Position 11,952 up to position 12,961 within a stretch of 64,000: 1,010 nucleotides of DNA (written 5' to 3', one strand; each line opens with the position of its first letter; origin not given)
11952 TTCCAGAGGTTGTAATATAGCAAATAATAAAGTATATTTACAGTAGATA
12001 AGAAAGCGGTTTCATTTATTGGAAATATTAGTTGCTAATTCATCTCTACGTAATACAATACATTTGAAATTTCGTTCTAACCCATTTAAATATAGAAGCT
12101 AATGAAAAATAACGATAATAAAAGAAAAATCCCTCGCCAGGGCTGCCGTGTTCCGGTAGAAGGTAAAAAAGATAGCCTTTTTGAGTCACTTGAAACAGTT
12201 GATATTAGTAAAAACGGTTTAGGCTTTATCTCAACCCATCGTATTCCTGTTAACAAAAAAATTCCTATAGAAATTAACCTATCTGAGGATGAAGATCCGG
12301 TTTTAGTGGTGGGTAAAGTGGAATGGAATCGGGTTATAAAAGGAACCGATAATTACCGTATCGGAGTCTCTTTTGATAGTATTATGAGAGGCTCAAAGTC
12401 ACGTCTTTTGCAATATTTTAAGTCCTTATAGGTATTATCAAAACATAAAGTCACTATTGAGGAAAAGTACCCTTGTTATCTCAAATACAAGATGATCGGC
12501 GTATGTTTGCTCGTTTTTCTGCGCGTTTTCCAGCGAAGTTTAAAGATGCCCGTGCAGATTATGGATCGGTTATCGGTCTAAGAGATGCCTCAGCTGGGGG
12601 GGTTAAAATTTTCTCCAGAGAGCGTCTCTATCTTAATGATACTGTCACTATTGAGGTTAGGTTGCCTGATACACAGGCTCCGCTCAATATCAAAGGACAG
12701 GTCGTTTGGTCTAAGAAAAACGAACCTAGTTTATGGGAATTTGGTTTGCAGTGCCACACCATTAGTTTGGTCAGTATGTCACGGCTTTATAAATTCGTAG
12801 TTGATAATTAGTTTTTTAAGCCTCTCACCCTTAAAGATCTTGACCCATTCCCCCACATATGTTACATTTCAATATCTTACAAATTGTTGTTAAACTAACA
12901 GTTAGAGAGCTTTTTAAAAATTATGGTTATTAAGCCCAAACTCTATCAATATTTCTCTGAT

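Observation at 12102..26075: Glycan-utilisation locus headed by two stand-alone PilZ c-di-GMP receptors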

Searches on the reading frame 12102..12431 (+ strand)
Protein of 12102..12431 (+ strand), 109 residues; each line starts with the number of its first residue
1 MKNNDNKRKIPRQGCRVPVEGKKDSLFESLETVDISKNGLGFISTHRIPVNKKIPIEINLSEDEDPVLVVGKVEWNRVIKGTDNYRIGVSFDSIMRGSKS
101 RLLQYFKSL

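Call 3: search_protein_families(library=pfam, proteins=[window:12102-12431:+], max_evalue=0.01)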
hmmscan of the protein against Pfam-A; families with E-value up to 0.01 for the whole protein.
window:12102-12431:+ (109 aa): 1 family
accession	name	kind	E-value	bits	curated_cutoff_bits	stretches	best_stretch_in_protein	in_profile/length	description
PF07238.19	PilZ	-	6.4e-10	39.7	22.5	1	6-106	1-100/102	PilZ domain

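Call 7: search_protein_families(library=ncbifam, proteins=[window:12102-12431:+], max_evalue=0.01)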
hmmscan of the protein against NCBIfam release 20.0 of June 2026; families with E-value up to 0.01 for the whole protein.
window:12102-12431:+ (109 aa): 1 family
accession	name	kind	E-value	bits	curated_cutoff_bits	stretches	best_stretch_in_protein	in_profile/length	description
TIGR02266.1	gmx_TIGR02266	paralog_domain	0.0014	18.8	68.7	1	15-104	4-93/96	TIGR02266 family protein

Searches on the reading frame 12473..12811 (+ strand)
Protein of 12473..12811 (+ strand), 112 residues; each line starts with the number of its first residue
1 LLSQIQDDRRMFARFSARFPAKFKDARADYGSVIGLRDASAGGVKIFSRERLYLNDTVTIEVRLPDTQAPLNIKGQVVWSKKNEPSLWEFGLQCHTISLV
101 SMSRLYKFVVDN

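Call 3: search_protein_families(library=pfam, proteins=[window:12473-12811:+], max_evalue=0.01)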
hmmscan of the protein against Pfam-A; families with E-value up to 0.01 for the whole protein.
window:12473-12811:+ (112 aa): 1 family
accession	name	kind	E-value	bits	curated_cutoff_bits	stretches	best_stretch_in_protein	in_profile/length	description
PF07238.19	PilZ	-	1.4e-14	54.7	22.5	1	8-109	1-100/102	PilZ domain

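Call 7: search_protein_families(library=ncbifam, proteins=[window:12473-12811:+], max_evalue=0.01)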
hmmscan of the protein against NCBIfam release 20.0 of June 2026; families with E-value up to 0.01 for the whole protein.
window:12473-12811:+ (112 aa): 1 family
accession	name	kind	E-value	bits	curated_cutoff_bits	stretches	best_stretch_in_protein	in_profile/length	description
TIGR02266.1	gmx_TIGR02266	paralog_domain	5.1e-07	29.8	68.7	1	37-86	22-71/96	TIGR02266 family protein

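Call 49: find_homologous_proteins(query=window:12473-12811:+, max_evalue=0.001)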
Query window:12473-12811:+ (112 aa): 76 proteins with E <= 0.001 among 78 candidates.
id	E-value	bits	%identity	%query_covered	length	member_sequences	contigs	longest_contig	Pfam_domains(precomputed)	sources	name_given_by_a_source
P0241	8.5e-68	243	100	100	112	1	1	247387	PF07238.20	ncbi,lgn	-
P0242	3.7e-37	144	62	89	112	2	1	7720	PF07238.20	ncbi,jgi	jgi:Tfp pilus assembly protein PilZ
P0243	2.8e-35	138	60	91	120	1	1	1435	PF07238.20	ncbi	-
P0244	7.2e-35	137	57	97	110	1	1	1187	PF07238.20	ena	-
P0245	1.3e-34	136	56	96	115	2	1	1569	PF07238.20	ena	-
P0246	7.2e-34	134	58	91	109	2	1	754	PF07238.20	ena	-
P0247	1.4e-33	133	53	98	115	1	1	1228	PF07238.20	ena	-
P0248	3.5e-33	132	57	93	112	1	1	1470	PF07238.20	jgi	-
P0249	4.9e-33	131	57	94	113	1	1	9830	PF07238.20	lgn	-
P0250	7.5e-33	131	54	92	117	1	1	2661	PF07238.20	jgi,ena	-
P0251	4.5e-32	128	58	93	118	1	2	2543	PF07238.20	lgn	-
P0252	5.0e-32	128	55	93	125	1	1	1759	PF07238.20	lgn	-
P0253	5.2e-32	128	56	91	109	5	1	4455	PF07238.20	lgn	-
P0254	5.4e-32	128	57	93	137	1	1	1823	PF07238.20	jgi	jgi:hypothetical protein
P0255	1.0e-31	127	55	93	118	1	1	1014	PF07238.20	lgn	-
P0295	3.3e-28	116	49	93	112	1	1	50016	PF07238.20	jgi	jgi:hypothetical protein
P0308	2.0e-26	110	47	93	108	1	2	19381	PF07238.20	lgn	-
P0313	5.9e-25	105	42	95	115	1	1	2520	PF07238.20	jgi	jgi:hypothetical protein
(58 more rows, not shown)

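Call 50: find_encoding_contigs(protein=P0295, flank=8000, max_places=1)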
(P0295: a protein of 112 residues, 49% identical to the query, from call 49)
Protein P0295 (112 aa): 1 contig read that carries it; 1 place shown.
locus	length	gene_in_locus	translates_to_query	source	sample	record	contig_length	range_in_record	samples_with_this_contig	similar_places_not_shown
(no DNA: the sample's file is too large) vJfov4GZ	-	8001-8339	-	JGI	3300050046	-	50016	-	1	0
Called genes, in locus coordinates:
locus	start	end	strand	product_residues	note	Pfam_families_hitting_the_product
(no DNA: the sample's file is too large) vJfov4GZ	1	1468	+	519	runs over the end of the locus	PF02142:MGS, PF01808:AICARFT_IMPCHas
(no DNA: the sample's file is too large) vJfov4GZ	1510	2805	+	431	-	PF08245:Mur_ligase_M, PF02875:Mur_ligase_C, PF27239:FOL3_C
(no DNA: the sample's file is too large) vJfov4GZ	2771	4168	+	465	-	PF10396:TrmE_N, PF12631:MnmE_helical, PF03193:RsgA_GTPase (faint), PF01926:MMR_HSR1, PF02421:FeoB_N, PF04548:AIG1 (weak), PF08477:Roc (weak)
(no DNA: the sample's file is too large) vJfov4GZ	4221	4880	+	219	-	-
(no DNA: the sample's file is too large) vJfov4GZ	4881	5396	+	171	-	PF04632:FUSC, PF06081:ArAE_1, PF13515:FUSC_2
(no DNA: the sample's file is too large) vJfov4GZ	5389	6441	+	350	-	PF04055:Radical_SAM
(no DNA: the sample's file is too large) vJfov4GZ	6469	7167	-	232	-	PF02674:Colicin_V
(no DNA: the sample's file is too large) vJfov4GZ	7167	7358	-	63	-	-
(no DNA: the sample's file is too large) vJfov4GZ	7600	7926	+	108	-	PF07238:PilZ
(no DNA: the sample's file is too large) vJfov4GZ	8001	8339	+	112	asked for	PF07238:PilZ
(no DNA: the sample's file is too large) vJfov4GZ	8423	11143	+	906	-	PF06165:GH94_b-supersand, PF17167:Glyco_hydro_94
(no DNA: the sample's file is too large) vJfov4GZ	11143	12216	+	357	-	PF01926:MMR_HSR1, PF02421:FeoB_N, PF06071:YchF-GTPase_C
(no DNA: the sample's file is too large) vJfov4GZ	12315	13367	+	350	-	PF03462:PCRF, PF00472:RF-1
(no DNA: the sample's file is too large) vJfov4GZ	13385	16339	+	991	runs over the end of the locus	PF07517:SecA_DEAD, PF01043:SecA_PP_bind, PF21090:P-loop_SecA, PF07516:SecA_SW, PF02810:SEC-C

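Call 51: find_encoding_contigs(protein=P0308, flank=8000, max_places=1)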
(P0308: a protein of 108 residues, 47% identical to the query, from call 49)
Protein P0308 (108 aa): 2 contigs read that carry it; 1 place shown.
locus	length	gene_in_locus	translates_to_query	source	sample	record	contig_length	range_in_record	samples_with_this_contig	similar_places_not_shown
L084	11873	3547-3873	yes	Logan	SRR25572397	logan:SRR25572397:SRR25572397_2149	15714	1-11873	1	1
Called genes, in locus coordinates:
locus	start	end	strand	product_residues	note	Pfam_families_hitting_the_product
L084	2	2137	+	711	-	?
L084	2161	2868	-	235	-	PF02674:Colicin_V (weak), PF17830:STI1-HOP_DP (faint)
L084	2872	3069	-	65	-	-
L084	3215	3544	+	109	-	PF07238:PilZ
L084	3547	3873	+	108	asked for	PF07238:PilZ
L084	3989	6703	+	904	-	PF06165:GH94_b-supersand, PF17167:Glyco_hydro_94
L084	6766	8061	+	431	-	PF01547:SBP_bac_1, PF13416:SBP_bac_8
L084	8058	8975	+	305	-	PF00528:BPD_transp_1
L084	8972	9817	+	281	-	PF00528:BPD_transp_1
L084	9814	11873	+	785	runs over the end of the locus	PF07719:TPR_2 (faint), PF13174:TPR_6 (faint), PF03198:Glyco_hydro_72 (weak), PF02836:Glyco_hydro_2_C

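Call 52: find_encoding_contigs(protein=P0313, flank=8000, max_places=1)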
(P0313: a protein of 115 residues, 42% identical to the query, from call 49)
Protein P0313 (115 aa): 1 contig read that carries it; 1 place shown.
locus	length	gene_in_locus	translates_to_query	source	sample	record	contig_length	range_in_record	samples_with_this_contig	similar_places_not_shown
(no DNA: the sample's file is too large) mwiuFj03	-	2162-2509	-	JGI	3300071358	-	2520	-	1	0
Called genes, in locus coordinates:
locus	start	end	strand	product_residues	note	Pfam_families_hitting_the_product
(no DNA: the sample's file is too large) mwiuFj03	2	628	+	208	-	?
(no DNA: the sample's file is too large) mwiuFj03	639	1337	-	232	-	PF02674:Colicin_V (weak)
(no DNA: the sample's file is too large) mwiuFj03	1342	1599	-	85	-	-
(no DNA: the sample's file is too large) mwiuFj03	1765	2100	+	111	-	PF07238:PilZ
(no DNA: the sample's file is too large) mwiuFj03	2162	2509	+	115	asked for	PF07238:PilZ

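Call 77: find_related_loci(query=A5, collection=metagenome_contigs, flank=6000)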
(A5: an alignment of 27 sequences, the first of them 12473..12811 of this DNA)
Query A5 (112 aa) in metagenome_contigs; peptide patterns used: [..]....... (x = any residue, [..] = any of these).
98 stretches matched a pattern; 27 encode a relative of the query (tblastn E <= 1e-3); 27 distinct loci.
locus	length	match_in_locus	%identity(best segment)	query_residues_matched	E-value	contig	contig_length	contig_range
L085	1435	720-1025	60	8-109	7e-43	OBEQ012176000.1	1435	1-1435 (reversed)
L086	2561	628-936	54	8-110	4e-40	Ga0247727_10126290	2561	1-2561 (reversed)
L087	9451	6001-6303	59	8-109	1e-38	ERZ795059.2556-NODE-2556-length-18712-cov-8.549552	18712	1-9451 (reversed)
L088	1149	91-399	53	6-108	9e-39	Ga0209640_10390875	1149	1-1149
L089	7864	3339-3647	57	8-110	7e-38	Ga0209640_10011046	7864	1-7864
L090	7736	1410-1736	52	1-109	1e-37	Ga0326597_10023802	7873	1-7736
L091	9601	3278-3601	50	2-110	5e-37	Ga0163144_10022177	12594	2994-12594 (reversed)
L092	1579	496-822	50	1-109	8e-37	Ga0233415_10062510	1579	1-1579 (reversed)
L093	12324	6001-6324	46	2-110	4e-35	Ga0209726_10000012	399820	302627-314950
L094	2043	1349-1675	49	1-108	9e-35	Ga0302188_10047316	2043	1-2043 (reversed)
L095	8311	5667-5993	49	1-108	1e-34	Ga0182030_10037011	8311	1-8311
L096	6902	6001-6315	52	8-112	1e-34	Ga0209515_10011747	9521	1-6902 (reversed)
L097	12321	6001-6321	50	3-109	1e-34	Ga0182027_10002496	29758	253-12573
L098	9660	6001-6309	49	7-109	5e-34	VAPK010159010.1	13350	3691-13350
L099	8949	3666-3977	49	7-110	9e-34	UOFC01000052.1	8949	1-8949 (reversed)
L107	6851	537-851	49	5-108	8e-32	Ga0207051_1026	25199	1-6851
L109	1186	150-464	42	6-110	8e-31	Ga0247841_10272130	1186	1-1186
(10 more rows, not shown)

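Call 82: search_protein_families(library=pfam, proteins=[L095:6314-6742:+, L095:6717-7130:+, L095:4320-4973:+, L095:2465-3127:+, L107:868-1137:+, L107:1404-2087:+, L107:2158-3477:-, L107:3538-4683:+, L107:4611-6290:+, L096:4447-5496:+], max_evalue=0.001)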
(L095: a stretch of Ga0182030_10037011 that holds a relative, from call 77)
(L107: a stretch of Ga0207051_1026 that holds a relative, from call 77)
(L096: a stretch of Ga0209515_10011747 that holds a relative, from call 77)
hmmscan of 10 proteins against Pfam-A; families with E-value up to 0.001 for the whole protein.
L095:6314-6742:+ (142 aa): 1 family
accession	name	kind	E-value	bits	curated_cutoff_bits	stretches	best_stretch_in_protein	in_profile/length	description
PF00072.30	Response_reg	-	3.9e-14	53.2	30.2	1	6-111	1-104/111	Response regulator receiver domain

L095:6717-7130:+ (137 aa): 0 families

L095:4320-4973:+ (217 aa): 1 family
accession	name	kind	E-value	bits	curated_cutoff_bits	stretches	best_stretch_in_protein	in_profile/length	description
PF11604.15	CusF_Ec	-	2.5e-05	24.5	27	0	175-198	48-71/72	Copper binding periplasmic protein CusF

L095:2465-3127:+ (220 aa): 1 family
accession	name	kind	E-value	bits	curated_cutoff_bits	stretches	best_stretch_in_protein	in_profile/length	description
PF00857.26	Isochorismatase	-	7.1e-21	75.5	27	1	19-170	2-173/175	Isochorismatase domain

L107:868-1137:+ (89 aa): 0 families

L107:1404-2087:+ (227 aa): 1 family
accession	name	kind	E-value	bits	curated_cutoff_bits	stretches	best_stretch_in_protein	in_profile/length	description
PF05552.17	MS_channel_1st_1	-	1e-11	45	22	2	110-154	3-47/50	Mechanosensitive ion channel, conserved TM helix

L107:2158-3477:- (439 aa): 3 families
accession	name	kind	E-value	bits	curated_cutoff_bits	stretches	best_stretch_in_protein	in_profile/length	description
PF01595.25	CNNM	-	2.1e-30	106.2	28.4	1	8-191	1-166/181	Cyclin M transmembrane N-terminal domain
PF00571.33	CBS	-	6.9e-11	42.8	24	1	294-343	7-56/57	CBS domain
PF03471.22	CorC_HlyC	-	0.00076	19.9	27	0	361-436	5-78/81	Transporter associated domain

L107:3538-4683:+ (381 aa): 1 family
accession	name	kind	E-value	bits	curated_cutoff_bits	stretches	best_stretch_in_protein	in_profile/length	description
PF05140.19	ResB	-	3.1e-19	69.6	24.6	1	269-339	204-272/486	ResB-like family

L107:4611-6290:+ (559 aa): 1 family
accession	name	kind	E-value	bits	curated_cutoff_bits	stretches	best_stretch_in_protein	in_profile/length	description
PF01578.25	Cytochrom_C_asm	-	1.2e-22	81.1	29.9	1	326-526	2-212/212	Cytochrome C assembly protein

L096:4447-5496:+ (349 aa): 1 family
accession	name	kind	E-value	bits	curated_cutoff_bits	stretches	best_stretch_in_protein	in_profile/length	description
PF03773.19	ArsP_1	-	5.3e-51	173.9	32.3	1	20-301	18-293/294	Predicted permease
